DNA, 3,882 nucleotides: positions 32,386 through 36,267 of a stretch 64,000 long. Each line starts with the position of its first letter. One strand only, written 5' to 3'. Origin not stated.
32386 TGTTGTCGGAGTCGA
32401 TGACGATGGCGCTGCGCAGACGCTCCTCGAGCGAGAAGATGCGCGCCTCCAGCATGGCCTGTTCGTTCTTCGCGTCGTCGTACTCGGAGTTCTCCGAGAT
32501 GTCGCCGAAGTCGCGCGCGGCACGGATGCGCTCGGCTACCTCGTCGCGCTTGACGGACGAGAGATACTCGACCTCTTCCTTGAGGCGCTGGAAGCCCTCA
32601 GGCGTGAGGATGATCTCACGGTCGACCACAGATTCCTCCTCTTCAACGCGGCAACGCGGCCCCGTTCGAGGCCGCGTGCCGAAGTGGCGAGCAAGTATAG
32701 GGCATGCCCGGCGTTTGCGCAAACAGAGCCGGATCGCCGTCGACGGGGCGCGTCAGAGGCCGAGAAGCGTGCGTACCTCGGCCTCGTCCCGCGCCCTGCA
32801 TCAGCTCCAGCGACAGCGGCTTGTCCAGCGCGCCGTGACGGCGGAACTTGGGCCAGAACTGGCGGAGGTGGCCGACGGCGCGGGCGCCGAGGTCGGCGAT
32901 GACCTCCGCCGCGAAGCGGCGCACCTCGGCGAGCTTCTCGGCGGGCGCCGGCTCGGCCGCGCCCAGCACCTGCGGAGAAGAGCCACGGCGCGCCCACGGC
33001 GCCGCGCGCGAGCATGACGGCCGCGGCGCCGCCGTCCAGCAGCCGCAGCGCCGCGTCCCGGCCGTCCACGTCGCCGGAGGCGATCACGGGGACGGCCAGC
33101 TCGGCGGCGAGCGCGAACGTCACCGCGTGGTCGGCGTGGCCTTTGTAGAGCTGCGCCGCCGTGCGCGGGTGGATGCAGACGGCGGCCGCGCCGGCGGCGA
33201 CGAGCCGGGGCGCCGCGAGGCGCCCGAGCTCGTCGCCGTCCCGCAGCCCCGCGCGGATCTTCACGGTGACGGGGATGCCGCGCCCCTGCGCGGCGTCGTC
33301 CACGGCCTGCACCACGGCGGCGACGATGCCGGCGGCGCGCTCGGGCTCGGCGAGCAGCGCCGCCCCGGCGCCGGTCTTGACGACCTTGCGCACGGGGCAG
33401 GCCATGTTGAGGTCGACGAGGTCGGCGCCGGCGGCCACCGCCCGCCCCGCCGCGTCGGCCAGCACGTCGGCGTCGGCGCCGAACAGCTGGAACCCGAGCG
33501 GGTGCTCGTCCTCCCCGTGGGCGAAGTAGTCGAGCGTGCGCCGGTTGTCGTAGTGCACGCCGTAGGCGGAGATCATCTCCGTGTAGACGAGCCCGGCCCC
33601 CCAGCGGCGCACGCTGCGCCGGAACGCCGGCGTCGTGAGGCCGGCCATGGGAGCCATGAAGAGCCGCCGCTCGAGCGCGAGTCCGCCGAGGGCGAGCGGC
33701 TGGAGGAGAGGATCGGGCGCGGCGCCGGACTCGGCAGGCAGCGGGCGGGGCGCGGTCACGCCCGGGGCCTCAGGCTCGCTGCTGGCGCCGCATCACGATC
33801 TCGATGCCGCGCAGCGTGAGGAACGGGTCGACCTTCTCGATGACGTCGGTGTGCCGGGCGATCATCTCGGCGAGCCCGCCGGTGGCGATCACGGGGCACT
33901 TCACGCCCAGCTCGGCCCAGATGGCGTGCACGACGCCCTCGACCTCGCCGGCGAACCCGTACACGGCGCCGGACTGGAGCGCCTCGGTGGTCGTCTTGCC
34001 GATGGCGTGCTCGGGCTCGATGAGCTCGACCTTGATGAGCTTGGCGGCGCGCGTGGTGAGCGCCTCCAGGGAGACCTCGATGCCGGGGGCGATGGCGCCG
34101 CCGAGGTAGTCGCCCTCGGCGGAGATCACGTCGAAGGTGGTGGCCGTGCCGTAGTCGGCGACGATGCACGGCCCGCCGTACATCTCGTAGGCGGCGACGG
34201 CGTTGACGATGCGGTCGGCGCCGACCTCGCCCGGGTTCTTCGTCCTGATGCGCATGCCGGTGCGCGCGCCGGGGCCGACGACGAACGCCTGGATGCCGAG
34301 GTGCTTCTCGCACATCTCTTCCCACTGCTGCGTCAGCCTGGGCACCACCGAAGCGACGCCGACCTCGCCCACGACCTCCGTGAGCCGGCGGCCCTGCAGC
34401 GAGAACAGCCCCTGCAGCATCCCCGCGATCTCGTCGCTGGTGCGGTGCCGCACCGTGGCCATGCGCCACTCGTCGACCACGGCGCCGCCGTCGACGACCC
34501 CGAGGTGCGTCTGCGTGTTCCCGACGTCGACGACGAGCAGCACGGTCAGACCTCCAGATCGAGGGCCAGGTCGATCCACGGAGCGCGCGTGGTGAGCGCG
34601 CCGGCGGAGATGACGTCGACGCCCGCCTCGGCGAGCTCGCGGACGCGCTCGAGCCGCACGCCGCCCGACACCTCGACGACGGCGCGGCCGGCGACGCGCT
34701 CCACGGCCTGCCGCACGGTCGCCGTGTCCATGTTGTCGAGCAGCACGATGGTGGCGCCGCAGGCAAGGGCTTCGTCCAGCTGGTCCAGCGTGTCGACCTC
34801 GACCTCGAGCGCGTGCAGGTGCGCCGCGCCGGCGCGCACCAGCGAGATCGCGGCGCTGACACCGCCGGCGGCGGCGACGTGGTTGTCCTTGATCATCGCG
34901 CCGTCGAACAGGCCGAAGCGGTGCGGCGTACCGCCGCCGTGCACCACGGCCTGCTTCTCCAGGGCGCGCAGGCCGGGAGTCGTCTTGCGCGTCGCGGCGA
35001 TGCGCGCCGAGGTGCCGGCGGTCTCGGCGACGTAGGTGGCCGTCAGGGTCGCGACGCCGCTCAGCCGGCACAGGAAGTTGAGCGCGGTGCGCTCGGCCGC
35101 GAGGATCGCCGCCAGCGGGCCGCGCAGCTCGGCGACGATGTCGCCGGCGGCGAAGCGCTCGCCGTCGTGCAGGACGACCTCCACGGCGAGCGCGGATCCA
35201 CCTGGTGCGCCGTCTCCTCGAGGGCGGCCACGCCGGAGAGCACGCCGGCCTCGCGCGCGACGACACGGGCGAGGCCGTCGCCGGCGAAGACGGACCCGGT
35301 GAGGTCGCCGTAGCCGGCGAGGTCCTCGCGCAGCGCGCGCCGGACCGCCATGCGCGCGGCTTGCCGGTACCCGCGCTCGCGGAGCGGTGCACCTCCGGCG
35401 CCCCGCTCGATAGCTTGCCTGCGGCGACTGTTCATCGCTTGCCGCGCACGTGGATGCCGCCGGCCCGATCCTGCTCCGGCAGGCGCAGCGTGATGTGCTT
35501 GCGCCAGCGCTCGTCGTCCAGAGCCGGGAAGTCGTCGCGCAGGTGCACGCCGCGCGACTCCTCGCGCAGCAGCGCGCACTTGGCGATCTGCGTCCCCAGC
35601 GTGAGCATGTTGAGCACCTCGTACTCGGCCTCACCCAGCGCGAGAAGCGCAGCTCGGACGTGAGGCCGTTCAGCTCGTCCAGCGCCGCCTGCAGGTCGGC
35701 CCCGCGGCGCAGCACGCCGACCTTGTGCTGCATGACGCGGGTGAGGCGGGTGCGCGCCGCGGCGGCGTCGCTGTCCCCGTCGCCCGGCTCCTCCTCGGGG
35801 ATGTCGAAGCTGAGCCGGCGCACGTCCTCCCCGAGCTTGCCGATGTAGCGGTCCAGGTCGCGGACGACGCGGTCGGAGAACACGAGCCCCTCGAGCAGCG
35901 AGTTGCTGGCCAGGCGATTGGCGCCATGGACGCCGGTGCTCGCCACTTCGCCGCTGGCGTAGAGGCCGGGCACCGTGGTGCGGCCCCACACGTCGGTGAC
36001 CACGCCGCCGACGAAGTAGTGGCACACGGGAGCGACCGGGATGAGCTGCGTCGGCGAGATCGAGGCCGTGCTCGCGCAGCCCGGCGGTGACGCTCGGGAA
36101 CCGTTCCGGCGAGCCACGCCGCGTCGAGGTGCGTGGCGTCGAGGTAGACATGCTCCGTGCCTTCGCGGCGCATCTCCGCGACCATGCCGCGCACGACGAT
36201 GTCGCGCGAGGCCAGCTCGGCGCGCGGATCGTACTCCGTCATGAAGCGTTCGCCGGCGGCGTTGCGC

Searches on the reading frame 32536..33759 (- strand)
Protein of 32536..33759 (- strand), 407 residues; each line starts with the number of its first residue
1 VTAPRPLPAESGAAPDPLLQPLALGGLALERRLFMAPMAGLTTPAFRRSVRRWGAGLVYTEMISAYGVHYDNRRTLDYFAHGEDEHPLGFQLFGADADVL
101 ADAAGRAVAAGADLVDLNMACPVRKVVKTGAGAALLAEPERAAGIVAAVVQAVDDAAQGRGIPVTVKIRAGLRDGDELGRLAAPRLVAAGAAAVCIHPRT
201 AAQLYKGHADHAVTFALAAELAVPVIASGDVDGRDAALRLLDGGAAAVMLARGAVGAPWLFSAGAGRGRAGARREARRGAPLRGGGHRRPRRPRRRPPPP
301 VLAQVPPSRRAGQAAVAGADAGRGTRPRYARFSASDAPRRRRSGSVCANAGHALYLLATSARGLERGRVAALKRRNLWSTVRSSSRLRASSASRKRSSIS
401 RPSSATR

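Call 84: search_protein_families(library=pfam, proteins=[window:32536-33759:-], max_evalue=0.0001)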
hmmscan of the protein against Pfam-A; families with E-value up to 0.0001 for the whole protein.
window:32536-33759:- (407 aa): 1 family
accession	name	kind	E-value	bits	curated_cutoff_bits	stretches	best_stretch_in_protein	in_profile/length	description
PF01207.24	Dus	-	3.3e-57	194.4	20.4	1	35-262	2-225/311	Dihydrouridine synthase (Dus)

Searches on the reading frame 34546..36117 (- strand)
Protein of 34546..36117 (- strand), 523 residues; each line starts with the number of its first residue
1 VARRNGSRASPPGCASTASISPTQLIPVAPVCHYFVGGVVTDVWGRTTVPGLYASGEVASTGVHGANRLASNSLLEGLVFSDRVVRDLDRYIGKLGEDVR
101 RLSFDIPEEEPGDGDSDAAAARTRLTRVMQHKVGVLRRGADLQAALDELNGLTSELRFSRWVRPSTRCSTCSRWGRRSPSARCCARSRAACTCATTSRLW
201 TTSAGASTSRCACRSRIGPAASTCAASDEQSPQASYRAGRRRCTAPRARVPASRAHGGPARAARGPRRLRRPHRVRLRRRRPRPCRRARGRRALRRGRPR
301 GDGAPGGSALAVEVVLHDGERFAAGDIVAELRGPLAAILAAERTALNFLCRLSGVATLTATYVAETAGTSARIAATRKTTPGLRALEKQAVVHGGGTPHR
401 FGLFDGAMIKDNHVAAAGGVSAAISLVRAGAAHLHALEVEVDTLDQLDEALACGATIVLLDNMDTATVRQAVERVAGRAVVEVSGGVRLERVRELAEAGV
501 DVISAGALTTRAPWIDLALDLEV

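Call 84: search_protein_families(library=pfam, proteins=[window:34546-36117:-], max_evalue=0.0001)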
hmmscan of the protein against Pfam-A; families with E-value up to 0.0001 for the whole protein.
window:34546-36117:- (523 aa): 3 families
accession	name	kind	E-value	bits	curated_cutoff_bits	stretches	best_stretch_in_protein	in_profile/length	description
PF01729.25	QRPTase_C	-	5.6e-55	186.1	23.1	1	355-520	1-169/169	Quinolinate phosphoribosyl transferase, C-terminal domain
PF00890.30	FAD_binding_2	-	9.7e-15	55.1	20.4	1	20-74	346-414/414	FAD binding domain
PF02749.22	QRPTase_N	-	2.6e-11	44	27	1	310-353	39-82/82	Quinolinate phosphoribosyl transferase, N-terminal domain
